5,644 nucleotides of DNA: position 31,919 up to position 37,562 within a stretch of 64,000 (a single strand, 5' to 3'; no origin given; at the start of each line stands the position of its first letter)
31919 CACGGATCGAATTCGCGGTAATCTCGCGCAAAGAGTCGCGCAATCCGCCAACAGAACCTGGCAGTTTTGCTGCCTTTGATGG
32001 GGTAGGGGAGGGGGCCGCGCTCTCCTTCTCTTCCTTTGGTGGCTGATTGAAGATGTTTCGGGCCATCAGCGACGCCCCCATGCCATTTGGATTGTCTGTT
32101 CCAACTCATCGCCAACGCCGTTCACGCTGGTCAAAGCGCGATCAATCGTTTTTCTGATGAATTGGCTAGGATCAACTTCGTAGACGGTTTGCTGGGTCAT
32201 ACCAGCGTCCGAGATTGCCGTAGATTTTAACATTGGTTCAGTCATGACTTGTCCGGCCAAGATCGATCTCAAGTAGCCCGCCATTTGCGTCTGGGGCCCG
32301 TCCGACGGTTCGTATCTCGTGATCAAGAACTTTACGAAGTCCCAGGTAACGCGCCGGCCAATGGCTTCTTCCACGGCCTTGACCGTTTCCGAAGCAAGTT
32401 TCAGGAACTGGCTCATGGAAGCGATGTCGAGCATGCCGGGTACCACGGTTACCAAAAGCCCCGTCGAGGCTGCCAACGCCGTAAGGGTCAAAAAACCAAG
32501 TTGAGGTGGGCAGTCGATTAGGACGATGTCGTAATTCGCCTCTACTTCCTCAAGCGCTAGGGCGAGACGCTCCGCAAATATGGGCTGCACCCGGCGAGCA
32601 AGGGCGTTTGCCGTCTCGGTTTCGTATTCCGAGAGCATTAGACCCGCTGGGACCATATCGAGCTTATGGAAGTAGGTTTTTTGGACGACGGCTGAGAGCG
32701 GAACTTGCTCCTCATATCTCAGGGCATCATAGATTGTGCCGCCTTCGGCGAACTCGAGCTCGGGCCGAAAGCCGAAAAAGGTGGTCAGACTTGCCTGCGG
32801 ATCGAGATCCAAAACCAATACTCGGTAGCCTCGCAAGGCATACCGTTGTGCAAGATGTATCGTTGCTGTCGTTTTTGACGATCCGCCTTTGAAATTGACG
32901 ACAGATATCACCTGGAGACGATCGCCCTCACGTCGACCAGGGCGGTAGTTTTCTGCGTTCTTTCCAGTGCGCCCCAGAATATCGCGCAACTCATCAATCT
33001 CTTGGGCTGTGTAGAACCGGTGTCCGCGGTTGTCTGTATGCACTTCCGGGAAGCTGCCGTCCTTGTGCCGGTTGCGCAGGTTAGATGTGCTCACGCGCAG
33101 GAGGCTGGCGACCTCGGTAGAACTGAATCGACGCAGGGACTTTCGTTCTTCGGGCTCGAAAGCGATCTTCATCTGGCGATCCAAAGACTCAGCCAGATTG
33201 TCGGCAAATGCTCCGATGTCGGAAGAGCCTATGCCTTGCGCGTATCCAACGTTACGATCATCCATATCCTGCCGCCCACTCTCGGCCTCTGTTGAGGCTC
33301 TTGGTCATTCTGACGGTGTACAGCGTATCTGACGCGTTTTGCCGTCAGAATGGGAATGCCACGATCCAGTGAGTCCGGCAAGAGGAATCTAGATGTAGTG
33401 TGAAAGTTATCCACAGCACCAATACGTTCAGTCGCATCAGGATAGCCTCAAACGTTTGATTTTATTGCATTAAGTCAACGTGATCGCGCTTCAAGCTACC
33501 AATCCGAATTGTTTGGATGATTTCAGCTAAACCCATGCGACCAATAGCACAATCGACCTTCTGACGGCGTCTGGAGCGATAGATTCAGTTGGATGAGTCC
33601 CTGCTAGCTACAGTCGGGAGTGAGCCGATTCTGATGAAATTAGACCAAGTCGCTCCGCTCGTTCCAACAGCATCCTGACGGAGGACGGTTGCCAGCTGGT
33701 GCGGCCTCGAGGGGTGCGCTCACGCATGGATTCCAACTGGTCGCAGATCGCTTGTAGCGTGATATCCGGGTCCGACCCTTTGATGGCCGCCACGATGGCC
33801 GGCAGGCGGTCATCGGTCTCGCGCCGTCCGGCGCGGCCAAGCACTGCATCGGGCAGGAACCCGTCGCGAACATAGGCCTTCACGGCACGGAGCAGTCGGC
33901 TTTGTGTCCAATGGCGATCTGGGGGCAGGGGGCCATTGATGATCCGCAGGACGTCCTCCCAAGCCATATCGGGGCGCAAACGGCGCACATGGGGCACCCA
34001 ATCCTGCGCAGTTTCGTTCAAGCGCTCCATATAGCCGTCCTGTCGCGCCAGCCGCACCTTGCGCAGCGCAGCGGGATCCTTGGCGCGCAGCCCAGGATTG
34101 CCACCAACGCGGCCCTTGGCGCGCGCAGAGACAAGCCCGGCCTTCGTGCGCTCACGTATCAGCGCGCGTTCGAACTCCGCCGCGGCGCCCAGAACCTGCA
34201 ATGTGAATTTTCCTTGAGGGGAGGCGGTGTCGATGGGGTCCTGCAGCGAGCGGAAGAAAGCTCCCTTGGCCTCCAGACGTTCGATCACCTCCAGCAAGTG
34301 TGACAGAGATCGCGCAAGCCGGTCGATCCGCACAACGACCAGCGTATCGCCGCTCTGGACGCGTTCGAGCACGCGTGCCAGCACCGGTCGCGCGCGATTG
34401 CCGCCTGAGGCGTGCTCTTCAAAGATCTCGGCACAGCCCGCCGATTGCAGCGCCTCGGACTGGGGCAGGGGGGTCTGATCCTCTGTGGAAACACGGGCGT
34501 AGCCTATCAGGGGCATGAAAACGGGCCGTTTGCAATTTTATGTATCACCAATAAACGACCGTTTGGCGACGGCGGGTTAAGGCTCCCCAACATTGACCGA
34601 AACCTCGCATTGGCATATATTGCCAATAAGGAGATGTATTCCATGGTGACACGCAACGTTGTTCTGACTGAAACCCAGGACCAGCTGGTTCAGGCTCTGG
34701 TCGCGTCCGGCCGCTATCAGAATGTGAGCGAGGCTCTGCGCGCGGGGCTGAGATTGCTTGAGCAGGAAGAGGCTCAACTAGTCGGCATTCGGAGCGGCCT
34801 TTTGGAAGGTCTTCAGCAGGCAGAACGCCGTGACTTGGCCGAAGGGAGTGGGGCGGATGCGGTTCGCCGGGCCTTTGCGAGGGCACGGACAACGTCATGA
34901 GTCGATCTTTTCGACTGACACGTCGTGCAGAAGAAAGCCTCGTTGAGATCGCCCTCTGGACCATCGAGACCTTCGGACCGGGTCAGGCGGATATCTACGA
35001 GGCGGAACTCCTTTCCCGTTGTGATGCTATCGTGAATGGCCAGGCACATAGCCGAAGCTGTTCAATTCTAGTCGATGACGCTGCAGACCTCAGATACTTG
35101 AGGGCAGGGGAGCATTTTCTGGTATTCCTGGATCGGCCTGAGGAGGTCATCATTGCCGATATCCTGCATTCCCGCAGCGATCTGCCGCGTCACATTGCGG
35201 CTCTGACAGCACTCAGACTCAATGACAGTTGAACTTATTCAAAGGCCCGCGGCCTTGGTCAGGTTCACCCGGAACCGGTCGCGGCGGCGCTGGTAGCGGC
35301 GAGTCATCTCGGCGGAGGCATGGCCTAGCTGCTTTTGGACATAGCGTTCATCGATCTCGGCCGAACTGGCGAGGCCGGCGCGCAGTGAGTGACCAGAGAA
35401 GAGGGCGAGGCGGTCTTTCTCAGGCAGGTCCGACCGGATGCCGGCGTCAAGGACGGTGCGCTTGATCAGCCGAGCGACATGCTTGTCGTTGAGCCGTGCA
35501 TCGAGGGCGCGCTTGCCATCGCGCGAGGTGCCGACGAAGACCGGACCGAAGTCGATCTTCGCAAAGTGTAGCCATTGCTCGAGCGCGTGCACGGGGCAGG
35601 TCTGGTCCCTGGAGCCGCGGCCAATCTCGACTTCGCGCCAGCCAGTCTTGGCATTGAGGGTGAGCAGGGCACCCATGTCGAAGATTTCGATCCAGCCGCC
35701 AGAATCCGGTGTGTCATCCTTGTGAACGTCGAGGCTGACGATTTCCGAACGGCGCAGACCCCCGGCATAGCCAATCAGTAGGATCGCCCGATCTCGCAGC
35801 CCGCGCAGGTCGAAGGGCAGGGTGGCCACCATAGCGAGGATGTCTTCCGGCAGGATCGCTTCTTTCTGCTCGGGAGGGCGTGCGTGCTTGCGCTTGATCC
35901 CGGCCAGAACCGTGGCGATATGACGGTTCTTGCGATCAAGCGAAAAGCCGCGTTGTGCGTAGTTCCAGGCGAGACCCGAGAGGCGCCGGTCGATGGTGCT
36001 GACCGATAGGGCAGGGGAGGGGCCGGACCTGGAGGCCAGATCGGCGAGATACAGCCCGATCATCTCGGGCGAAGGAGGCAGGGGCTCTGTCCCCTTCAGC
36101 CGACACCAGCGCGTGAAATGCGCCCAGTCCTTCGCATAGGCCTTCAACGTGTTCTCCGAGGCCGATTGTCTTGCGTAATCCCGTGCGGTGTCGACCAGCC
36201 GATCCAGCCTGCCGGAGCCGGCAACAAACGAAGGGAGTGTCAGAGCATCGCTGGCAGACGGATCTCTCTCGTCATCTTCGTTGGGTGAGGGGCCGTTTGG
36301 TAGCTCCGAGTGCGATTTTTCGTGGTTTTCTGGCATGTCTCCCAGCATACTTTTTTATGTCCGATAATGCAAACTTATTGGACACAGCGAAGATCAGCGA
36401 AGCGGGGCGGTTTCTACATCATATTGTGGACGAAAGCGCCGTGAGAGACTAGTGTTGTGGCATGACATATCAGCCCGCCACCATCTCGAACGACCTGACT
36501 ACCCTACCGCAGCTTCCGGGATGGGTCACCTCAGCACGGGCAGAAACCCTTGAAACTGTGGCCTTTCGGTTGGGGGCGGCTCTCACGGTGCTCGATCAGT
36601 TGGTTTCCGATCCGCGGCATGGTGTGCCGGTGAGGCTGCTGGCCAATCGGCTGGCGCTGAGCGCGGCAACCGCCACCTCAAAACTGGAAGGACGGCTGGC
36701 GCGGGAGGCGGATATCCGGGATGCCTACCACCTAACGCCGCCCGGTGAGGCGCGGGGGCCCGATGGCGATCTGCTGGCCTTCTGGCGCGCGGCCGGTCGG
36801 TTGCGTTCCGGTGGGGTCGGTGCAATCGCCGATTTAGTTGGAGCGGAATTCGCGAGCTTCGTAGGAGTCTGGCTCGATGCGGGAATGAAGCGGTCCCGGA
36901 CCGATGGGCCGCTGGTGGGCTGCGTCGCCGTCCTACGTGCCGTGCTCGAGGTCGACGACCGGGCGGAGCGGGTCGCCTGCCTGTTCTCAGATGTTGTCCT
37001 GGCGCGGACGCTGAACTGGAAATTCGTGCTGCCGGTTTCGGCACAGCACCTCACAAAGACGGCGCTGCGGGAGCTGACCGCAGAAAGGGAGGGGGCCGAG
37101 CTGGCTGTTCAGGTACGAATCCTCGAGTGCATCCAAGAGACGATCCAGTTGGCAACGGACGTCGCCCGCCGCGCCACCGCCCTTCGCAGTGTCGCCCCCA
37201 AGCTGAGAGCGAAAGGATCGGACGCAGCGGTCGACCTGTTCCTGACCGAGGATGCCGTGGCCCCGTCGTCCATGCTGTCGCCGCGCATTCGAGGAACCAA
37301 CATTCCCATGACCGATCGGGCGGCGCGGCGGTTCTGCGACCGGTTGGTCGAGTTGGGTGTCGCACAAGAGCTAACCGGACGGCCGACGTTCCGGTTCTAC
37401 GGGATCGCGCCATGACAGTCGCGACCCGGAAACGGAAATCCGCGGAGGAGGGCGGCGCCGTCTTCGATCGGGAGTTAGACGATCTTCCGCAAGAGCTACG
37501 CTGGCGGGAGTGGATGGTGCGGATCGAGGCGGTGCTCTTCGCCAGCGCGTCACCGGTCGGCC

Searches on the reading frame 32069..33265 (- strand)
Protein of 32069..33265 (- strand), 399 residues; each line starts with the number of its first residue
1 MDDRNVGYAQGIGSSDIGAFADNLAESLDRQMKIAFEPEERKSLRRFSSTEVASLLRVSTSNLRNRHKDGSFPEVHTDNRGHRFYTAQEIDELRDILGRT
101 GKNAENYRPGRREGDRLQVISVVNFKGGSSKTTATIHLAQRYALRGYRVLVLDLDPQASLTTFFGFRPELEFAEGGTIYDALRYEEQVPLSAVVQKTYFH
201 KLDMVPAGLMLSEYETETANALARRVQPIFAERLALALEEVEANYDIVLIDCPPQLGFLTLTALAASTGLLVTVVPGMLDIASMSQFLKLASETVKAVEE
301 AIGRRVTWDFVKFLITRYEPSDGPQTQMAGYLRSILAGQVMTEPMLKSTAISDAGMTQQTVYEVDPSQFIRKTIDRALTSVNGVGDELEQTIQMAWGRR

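Call 79: search_protein_families(library=pfam, proteins=[window:32069-33265:-], max_evalue=0.00001)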
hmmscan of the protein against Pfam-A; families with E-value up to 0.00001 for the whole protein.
window:32069-33265:- (399 aa): 5 families
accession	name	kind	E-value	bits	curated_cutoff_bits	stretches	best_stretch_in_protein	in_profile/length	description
PF13614.12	AAA_31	-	1.5e-36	126.4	27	1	118-299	2-172/177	AAA domain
PF01656.29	CbiA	-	1e-20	74.4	25.4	1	120-360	1-124/125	CobQ/CobB/MinD/ParA nucleotide binding domain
PF09140.17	MipZ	-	1.1e-09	38.4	20.7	0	119-170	2-54/262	ATPase MipZ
PF06564.18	CBP_BcsQ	-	4.3e-07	30.1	21.3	1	118-274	2-145/234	Cellulose biosynthesis protein BcsQ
PF10609.15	ParA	-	6.1e-06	26.3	27.1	0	118-285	4-154/246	NUBPL iron-transfer P-loop NTPase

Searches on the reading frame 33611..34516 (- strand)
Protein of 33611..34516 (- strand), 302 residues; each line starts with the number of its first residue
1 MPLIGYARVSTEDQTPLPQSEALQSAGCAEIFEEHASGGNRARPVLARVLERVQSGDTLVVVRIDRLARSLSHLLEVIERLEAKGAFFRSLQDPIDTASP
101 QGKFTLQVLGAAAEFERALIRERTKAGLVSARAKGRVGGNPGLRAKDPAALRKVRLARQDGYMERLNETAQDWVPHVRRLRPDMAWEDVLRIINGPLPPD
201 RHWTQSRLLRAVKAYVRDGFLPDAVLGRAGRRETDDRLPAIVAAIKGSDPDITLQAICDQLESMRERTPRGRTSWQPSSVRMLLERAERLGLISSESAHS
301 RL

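Call 79: search_protein_families(library=pfam, proteins=[window:33611-34516:-], max_evalue=0.00001)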
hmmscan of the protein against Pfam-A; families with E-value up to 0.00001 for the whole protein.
window:33611-34516:- (302 aa): 1 family
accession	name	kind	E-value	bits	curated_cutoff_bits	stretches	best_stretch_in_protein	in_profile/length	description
PF00239.26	Resolvase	-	2.9e-42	144.6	23.3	1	4-136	2-144/145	Resolvase, N terminal domain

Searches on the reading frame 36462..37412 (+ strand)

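Call 79: search_protein_families(library=pfam, proteins=[window:36462-37412:+], max_evalue=0.00001)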
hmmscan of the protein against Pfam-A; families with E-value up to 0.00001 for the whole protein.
window:36462-37412:+ (317 aa): 1 family
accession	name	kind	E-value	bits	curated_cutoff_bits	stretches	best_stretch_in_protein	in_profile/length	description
PF07183.16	DUF1403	-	7.9e-90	301.9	31.8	1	9-315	4-312/312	Protein of unknown function (DUF1403)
